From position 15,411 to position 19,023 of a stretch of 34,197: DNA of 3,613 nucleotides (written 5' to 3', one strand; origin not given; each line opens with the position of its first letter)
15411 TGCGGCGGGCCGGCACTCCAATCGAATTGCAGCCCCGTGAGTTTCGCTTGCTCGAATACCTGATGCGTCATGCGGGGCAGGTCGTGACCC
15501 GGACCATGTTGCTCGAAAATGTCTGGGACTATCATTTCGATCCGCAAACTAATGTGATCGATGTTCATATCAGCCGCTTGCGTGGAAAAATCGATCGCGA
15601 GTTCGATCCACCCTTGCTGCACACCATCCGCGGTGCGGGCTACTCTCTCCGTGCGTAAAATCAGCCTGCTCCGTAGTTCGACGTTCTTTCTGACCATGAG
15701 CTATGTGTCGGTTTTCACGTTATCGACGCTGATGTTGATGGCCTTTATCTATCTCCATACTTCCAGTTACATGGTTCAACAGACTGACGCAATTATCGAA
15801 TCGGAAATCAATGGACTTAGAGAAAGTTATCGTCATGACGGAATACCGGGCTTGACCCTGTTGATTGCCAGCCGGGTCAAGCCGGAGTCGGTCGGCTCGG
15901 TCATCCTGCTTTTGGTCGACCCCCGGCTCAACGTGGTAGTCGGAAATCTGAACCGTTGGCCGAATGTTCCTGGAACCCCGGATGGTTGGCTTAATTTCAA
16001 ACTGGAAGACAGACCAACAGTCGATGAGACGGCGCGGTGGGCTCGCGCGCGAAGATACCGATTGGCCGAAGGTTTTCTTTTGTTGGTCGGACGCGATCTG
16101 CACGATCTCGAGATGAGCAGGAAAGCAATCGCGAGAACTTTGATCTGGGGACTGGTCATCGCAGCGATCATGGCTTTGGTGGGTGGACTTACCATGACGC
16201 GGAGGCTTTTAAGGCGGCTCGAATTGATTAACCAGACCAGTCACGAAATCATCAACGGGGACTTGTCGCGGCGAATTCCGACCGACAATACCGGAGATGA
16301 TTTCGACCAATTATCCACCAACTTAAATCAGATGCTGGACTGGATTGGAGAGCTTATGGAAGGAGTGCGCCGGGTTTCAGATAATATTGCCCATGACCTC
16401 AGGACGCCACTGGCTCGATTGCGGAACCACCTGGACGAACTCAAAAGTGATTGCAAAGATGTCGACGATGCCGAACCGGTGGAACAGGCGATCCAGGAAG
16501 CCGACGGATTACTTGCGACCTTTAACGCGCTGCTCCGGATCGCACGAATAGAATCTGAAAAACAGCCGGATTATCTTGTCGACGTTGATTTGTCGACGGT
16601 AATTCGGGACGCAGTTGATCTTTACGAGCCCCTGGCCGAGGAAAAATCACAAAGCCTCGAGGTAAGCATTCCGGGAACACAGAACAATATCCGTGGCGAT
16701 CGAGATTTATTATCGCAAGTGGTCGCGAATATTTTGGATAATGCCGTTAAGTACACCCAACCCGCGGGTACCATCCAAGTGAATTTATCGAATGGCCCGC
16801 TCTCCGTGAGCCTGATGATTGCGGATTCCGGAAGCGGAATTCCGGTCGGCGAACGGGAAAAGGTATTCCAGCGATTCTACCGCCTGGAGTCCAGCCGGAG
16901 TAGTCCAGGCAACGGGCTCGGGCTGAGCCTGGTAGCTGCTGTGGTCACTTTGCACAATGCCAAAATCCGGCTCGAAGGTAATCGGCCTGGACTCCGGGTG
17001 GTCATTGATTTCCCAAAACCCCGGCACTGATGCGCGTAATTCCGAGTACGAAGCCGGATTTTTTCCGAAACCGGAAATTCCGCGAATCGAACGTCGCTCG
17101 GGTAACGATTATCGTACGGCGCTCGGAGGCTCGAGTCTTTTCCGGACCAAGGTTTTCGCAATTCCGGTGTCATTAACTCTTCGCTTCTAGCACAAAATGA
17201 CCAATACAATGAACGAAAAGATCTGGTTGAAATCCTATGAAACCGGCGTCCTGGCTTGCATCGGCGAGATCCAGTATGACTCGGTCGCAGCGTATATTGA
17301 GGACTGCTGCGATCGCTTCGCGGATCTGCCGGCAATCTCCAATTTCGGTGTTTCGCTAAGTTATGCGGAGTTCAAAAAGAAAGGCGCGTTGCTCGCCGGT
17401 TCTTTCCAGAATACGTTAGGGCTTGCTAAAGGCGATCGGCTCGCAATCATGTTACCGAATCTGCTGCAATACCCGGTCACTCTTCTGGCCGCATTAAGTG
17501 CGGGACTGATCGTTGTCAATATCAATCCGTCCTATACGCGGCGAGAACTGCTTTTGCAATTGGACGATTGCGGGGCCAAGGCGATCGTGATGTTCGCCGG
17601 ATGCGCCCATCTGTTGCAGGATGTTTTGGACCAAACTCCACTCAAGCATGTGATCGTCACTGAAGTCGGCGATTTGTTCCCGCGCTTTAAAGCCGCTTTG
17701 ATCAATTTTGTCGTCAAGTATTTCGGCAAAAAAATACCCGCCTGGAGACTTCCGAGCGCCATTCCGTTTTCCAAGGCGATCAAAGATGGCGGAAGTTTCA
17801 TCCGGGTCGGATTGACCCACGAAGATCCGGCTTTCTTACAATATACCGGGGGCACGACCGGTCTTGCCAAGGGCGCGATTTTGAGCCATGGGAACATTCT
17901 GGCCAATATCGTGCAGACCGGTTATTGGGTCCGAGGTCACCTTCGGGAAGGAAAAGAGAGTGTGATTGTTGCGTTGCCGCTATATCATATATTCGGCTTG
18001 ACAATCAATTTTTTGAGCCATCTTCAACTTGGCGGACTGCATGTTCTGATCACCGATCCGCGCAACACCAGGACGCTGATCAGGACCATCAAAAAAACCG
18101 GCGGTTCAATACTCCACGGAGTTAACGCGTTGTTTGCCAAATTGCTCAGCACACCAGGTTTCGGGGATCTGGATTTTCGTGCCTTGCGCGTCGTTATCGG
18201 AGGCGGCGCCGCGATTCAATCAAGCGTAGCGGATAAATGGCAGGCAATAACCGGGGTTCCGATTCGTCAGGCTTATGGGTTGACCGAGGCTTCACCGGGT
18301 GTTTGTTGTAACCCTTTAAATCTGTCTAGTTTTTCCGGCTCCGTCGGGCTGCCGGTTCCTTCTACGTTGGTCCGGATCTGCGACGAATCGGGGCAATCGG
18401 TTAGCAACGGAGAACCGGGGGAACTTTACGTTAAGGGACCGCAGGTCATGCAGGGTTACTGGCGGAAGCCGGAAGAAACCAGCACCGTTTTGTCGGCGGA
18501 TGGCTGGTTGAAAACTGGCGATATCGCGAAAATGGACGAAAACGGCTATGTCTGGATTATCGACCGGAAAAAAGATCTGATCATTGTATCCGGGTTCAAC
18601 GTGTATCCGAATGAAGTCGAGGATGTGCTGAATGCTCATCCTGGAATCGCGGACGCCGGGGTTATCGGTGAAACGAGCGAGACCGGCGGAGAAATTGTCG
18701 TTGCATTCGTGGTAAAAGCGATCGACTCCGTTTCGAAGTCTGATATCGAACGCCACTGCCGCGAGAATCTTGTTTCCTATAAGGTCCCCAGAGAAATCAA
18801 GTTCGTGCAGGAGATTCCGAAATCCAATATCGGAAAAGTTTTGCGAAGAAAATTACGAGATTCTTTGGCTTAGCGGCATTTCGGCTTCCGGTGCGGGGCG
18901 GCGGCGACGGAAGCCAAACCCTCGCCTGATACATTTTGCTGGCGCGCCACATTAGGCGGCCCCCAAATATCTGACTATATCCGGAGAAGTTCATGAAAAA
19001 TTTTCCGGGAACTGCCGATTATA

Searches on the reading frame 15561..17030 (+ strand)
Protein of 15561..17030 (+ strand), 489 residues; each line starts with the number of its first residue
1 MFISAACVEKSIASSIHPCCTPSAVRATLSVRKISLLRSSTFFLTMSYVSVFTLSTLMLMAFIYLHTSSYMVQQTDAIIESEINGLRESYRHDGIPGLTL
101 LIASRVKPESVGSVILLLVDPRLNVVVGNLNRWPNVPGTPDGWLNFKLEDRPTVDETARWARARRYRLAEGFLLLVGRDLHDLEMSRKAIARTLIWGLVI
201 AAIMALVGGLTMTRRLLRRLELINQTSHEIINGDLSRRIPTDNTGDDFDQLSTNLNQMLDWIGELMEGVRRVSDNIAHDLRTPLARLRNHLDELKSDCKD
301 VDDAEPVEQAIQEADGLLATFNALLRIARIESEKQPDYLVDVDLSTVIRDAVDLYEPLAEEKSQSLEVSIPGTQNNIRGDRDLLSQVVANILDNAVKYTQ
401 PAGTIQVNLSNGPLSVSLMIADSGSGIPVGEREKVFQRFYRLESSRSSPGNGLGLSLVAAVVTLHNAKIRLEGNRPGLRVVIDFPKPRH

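Call 6: search_protein_families(library=pfam, proteins=[window:15561-17030:+], max_evalue=0.001)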
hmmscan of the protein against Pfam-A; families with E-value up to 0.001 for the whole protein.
window:15561-17030:+ (489 aa): 3 families
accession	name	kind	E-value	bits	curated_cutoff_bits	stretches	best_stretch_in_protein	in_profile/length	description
PF02518.31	HATPase_c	-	7e-24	84.9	26.4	1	379-487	1-110/111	Histidine kinase-, DNA gyrase B-, and HSP90-like ATPase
PF00512.31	HisKA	-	2.5e-09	37.5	26.9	1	271-333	4-66/66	His Kinase A (phospho-acceptor) domain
PF00672.30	HAMP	-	3.8e-09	37.2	25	1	212-260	2-49/53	HAMP domain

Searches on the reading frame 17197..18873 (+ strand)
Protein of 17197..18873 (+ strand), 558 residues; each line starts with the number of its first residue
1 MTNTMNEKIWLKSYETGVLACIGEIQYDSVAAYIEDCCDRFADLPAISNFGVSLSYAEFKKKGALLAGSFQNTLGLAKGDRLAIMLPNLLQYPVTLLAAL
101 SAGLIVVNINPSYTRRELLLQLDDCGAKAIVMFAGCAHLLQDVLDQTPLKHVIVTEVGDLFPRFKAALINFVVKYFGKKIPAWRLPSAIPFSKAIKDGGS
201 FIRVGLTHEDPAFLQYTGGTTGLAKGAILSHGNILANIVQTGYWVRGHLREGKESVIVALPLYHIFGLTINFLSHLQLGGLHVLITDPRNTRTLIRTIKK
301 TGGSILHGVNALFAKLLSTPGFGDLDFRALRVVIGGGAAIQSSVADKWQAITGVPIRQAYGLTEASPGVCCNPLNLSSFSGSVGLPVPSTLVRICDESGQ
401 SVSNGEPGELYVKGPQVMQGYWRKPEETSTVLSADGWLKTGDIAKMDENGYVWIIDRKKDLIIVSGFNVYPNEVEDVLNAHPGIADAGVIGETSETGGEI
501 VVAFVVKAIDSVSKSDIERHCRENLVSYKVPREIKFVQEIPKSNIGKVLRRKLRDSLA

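Call 6: search_protein_families(library=pfam, proteins=[window:17197-18873:+], max_evalue=0.001)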
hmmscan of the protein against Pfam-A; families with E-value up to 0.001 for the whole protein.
window:17197-18873:+ (558 aa): 2 families
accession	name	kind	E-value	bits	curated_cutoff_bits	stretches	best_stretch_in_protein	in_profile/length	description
PF00501.34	AMP-binding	-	3.9e-83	279.8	29.9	1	35-422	2-384/384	AMP-binding enzyme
PF13193.12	AMP-binding_C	-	3.5e-19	69.9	24.5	1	473-547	1-76/76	AMP-binding enzyme C-terminal domain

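Call 11: search_protein_families(library=ncbifam, proteins=[window:17197-18873:+], max_evalue=0.01)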
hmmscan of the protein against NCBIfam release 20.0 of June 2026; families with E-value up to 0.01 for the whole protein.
window:17197-18873:+ (558 aa): 108 families (the best 25 are shown)
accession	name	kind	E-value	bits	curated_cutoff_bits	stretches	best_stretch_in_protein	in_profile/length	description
NF006523.0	PRK08974.1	equivalog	9.3e-203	674.4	884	1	7-556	2-552/561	long-chain-fatty-acid--CoA ligase FadD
NF005463.0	PRK07059.1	subfamily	2.7e-198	659.9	869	1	7-556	2-555/557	long-chain-fatty-acid--CoA ligase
NF006442.0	PRK08751.1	equivalog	6.2e-194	645.5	1023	1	7-556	4-557/560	long-chain fatty acid--CoA ligase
NF004229.0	PRK05677.1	subfamily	2.4e-191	637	879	1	5-556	1-554/563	long-chain-fatty-acid--CoA ligase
NF009139.0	PRK12492.1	equivalog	9.4e-173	575.6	1018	1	5-556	1-561/562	long-chain-fatty-acid--CoA ligase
NF004114.0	PRK05605.1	equivalog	8.8e-137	456.8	766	1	3-557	10-569/575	long-chain-fatty-acid--CoA ligase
NF005220.0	PRK06710.1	equivalog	3e-113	378.9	1116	1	7-554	4-550/563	long-chain-fatty-acid--CoA ligase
NF004837.0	PRK06187.1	subfamily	3e-112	375.6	476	1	37-557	17-522/531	long-chain-fatty-acid--CoA ligase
NF006181.0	PRK08314.1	subfamily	8.3e-107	357.8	705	1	30-555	26-552/563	long-chain-fatty-acid--CoA ligase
NF005702.0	PRK07514.1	subfamily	3e-91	306.3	558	2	199-556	147-499/506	malonyl-CoA synthase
NF009233.0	PRK12583.1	subfamily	7.2e-91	305.3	832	1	26-556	16-549/558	fatty acid CoA ligase family protein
NF004822.0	PRK06178.1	equivalog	4.2e-88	296.4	782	1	28-556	37-566/571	acyl-CoA synthetase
NF005307.0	PRK06839.1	equivalog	1.6e-86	291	748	1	52-555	26-491/496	o-succinylbenzoate--CoA ligase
NF005801.1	PRK07656.1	equivalog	6.3e-85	285.7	657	1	30-554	3-500/500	FadD3 family acyl-CoA ligase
NF006182.0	PRK08316.1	subfamily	1.5e-84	284.4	663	2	202-556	164-516/523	fatty acyl-CoA synthetase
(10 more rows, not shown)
